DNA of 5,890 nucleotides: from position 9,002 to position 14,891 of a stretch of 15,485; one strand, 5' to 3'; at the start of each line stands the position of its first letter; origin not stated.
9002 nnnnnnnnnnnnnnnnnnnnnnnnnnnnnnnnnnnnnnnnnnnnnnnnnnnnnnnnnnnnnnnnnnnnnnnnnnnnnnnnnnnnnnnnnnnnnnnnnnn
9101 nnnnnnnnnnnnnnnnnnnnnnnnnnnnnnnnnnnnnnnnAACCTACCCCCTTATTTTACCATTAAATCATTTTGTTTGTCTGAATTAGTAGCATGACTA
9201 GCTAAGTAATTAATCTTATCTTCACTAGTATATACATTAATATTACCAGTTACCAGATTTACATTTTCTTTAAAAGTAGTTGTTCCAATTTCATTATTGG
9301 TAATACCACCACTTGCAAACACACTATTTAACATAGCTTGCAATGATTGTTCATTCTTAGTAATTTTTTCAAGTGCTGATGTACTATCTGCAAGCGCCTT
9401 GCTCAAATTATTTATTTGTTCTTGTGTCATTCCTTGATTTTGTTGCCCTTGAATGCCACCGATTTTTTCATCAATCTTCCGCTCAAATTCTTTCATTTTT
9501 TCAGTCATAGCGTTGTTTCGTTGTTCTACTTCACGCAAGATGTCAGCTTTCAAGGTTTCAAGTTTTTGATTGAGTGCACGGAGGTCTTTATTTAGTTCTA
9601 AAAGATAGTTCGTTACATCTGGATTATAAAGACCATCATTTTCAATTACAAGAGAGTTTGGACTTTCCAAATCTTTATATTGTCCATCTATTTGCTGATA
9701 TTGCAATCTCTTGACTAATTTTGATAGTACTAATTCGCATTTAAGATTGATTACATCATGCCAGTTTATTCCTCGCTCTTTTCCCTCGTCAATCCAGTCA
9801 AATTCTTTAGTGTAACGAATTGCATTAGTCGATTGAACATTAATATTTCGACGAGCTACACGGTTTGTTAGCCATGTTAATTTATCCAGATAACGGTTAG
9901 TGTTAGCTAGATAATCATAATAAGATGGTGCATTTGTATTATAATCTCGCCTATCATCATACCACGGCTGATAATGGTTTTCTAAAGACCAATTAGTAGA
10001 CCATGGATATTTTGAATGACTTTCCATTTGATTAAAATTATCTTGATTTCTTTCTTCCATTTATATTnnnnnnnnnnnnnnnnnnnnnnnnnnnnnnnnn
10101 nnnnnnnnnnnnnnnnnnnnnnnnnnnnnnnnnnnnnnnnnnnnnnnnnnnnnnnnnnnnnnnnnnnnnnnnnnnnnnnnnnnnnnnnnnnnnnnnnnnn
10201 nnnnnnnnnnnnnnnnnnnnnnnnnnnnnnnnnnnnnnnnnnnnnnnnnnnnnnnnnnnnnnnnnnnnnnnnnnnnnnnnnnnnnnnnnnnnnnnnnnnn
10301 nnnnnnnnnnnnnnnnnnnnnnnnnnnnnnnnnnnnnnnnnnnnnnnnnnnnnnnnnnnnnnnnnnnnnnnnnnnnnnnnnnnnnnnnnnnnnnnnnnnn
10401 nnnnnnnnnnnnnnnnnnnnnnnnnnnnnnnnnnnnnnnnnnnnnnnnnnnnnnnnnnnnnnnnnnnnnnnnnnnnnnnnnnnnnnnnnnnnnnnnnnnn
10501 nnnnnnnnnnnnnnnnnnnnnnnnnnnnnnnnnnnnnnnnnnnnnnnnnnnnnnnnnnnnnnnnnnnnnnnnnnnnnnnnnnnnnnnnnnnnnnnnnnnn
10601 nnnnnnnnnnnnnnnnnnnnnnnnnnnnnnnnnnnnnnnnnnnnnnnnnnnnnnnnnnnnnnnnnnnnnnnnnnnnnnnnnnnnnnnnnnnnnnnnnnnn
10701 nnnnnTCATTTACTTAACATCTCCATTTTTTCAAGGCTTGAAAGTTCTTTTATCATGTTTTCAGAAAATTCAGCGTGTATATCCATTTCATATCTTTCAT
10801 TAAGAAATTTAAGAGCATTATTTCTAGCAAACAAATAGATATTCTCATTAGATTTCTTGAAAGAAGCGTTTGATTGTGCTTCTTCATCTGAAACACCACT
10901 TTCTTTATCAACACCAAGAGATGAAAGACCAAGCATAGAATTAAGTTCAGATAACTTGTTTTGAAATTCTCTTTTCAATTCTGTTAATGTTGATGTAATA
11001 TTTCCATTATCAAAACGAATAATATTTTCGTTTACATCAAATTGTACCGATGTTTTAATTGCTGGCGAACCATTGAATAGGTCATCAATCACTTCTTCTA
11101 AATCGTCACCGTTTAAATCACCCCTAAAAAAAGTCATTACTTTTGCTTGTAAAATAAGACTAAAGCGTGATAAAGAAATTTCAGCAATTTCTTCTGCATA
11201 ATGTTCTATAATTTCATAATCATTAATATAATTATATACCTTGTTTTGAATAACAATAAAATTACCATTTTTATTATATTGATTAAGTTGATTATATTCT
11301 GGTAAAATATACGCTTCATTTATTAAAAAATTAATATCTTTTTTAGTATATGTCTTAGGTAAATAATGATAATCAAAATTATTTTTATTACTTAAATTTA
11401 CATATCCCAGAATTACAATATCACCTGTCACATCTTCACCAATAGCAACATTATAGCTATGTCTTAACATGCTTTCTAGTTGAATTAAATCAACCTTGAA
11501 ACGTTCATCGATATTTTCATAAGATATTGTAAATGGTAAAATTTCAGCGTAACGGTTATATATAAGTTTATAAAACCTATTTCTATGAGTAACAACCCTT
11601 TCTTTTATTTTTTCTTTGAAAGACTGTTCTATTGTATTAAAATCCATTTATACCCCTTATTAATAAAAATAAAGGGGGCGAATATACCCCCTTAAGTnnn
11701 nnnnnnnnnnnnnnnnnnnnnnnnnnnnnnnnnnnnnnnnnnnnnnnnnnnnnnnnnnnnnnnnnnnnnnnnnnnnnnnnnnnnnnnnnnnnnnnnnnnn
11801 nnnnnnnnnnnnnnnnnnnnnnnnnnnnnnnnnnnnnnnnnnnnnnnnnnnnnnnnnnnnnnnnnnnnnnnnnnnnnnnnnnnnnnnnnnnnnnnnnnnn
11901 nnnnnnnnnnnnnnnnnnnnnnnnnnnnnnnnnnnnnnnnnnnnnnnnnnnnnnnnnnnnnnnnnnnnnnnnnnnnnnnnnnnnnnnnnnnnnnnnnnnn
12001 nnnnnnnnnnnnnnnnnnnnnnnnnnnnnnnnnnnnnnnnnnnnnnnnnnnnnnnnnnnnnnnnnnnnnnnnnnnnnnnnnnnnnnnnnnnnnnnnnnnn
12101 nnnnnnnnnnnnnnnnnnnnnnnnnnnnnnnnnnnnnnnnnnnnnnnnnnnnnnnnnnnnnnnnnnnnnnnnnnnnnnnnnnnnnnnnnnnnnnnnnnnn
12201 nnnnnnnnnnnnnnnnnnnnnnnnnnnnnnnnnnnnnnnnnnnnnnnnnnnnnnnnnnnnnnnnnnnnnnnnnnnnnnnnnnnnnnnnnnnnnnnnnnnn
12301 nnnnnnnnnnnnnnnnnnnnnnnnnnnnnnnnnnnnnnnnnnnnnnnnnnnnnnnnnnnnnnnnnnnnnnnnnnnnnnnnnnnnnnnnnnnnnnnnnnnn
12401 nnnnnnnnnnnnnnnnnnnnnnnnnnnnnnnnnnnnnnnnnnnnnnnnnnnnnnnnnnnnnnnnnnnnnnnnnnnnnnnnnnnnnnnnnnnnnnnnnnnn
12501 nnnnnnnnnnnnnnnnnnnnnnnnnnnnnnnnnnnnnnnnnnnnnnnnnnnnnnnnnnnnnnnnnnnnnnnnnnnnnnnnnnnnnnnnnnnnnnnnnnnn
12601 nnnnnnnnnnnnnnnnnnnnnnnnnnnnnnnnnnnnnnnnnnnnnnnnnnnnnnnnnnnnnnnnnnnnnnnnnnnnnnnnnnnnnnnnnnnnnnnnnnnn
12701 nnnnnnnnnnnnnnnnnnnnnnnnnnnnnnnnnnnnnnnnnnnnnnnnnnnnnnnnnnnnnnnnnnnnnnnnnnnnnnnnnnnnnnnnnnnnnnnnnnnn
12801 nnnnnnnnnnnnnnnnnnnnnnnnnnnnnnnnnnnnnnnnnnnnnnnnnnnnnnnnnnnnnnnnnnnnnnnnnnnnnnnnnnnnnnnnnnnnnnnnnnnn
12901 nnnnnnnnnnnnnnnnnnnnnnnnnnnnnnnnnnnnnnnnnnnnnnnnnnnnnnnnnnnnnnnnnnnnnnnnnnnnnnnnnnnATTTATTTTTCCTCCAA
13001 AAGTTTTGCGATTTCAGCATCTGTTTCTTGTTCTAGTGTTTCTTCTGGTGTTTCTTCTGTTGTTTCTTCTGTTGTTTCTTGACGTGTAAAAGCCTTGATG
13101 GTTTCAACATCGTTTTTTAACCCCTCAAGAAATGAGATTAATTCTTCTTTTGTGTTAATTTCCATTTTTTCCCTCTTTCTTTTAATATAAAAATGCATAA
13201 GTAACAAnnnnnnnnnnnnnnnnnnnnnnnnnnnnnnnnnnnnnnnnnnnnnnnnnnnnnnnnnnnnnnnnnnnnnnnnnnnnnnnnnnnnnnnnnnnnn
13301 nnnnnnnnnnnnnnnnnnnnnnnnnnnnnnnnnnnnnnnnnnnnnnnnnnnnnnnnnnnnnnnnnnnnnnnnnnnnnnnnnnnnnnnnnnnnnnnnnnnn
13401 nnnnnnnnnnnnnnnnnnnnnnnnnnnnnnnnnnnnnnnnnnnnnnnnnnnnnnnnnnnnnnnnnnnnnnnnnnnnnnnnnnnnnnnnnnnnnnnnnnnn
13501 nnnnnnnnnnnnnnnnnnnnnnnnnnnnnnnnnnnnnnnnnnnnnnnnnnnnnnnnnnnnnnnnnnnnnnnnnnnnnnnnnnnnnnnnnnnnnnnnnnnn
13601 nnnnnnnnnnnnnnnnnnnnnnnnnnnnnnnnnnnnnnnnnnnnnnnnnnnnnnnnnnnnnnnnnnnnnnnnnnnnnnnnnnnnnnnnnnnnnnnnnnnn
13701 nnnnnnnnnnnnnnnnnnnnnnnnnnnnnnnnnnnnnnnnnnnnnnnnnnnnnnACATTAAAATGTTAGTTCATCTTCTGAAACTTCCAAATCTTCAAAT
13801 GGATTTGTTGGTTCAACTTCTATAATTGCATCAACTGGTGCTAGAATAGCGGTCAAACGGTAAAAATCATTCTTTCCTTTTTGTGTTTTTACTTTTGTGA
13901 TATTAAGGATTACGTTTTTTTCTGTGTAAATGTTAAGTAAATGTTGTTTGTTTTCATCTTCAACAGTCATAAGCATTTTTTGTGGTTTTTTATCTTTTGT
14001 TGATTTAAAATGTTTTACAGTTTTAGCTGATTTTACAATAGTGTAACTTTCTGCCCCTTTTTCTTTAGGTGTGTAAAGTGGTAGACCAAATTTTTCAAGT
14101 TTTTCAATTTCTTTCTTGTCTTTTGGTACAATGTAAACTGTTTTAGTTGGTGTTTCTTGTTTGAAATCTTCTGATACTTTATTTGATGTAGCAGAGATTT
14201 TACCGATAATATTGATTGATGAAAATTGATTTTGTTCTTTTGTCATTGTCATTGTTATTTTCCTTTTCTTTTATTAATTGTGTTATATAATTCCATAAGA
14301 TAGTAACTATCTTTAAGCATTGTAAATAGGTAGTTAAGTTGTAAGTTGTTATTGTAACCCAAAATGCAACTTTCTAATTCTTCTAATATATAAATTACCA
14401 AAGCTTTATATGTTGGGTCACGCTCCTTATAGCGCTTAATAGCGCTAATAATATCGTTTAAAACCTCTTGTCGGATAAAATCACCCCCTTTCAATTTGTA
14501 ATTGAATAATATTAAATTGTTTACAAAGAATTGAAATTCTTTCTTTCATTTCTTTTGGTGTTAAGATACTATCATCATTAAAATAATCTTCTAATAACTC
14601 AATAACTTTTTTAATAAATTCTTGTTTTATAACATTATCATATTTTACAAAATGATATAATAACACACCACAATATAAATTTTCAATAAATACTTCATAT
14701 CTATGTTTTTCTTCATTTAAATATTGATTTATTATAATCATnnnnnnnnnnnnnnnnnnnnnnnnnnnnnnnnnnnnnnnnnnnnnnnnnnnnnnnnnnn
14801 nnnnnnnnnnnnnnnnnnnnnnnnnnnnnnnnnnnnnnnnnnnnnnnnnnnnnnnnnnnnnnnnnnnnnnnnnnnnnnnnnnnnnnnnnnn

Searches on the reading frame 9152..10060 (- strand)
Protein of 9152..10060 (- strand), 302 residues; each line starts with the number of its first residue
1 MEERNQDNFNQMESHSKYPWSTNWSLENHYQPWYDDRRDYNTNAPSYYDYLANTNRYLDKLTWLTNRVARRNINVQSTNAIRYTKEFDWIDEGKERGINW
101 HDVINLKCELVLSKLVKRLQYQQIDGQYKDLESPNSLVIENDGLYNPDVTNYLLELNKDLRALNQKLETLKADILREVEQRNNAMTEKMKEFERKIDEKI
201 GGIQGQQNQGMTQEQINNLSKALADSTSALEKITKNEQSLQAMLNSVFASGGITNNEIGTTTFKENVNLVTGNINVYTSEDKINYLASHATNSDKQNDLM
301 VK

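Call 10: search_protein_families(library=pfam, proteins=[window:9152-10060:-], max_evalue=0.01)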
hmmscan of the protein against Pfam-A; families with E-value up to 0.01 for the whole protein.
window:9152-10060:- (302 aa): 2 families
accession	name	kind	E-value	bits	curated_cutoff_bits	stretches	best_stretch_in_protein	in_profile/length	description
PF07817.19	GLE1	-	0.00062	19.6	24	1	165-246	1-77/250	GLE1-like protein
PF06705.16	SF-assemblin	-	0.0035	17.2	30.6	1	148-237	82-169/247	SF-assemblin/beta giardin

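Call 11: search_protein_families(library=phrogs, proteins=[window:9152-10060:-], max_evalue=0.001)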
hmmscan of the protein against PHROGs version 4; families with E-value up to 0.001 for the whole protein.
window:9152-10060:- (302 aa): 1 family
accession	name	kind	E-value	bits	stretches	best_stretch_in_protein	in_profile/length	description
phrog_37178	-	unknown function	2e-05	24.3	1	30-70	22-62/609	-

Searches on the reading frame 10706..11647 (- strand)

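Call 10: search_protein_families(library=pfam, proteins=[window:10706-11647:-], max_evalue=0.01)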
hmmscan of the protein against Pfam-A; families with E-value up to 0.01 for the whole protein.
window:10706-11647:- (313 aa): 1 family
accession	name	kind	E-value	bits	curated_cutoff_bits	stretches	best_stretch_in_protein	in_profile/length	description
PF05352.17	Phage_connector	-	1.1e-10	41.9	25.6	1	14-298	5-280/281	Phage Connector (GP10)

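Call 11: search_protein_families(library=phrogs, proteins=[window:10706-11647:-], max_evalue=0.001)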
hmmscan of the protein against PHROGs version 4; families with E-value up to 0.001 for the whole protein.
window:10706-11647:- (313 aa): 1 family
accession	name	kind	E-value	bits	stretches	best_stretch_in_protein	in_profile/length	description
phrog_2038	-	connector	1.5e-71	242.4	1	8-298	6-292/314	upper collar connector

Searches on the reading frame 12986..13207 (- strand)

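Call 20: search_protein_families(library=phrogs, proteins=[window:12986-13207:-], max_evalue=0.01)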
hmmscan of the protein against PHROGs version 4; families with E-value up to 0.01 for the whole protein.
window:12986-13207:- (73 aa): 0 families

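Call 21: search_protein_families(library=pfam, proteins=[window:12986-13207:-], max_evalue=0.1)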
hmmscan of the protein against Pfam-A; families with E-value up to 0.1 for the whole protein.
window:12986-13207:- (73 aa): 2 families
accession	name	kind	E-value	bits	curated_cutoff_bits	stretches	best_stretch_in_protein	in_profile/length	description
PF23426.1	DUF7114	-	0.0083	16.1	27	1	31-69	121-159/210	Family of unknown function (DUF7114)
PF13328.12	HD_4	-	0.076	13.2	27.2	1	22-72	26-73/156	HD domain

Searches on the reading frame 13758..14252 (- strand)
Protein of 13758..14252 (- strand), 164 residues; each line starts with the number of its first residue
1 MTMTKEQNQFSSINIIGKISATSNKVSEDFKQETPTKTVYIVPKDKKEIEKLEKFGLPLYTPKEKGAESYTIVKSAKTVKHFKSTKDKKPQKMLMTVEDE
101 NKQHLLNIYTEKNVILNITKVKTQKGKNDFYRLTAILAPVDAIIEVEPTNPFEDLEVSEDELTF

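Call 20: search_protein_families(library=phrogs, proteins=[window:13758-14252:-], max_evalue=0.01)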
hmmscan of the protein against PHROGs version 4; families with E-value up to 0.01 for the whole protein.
window:13758-14252:- (164 aa): 2 families
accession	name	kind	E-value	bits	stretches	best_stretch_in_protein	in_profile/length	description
phrog_22891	-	unknown function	7.2e-19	69.5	1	7-155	8-167/170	-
phrog_4201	-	tail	0.0029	17.3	1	2-128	74-189/676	tail fiber protein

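Call 21: search_protein_families(library=pfam, proteins=[window:13758-14252:-], max_evalue=0.1)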
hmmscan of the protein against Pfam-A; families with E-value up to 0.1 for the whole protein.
window:13758-14252:- (164 aa): 1 family
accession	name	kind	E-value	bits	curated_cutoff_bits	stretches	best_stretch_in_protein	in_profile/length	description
PF15542.11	Ntox50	-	0.045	14.9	22.2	1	74-124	2-51/92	Bacterial toxin 50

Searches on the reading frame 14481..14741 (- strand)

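Call 20: search_protein_families(library=phrogs, proteins=[window:14481-14741:-], max_evalue=0.01)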
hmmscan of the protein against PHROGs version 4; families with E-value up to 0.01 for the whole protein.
window:14481-14741:- (86 aa): 0 families

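Call 21: search_protein_families(library=pfam, proteins=[window:14481-14741:-], max_evalue=0.1)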
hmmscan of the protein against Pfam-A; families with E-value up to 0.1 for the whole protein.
window:14481-14741:- (86 aa): 1 family
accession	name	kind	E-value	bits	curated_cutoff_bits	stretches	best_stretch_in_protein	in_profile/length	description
PF20850.2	EF_HD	-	0.0039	17.5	27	1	34-73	55-94/168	Oedema factor (EF), alpha-helical domain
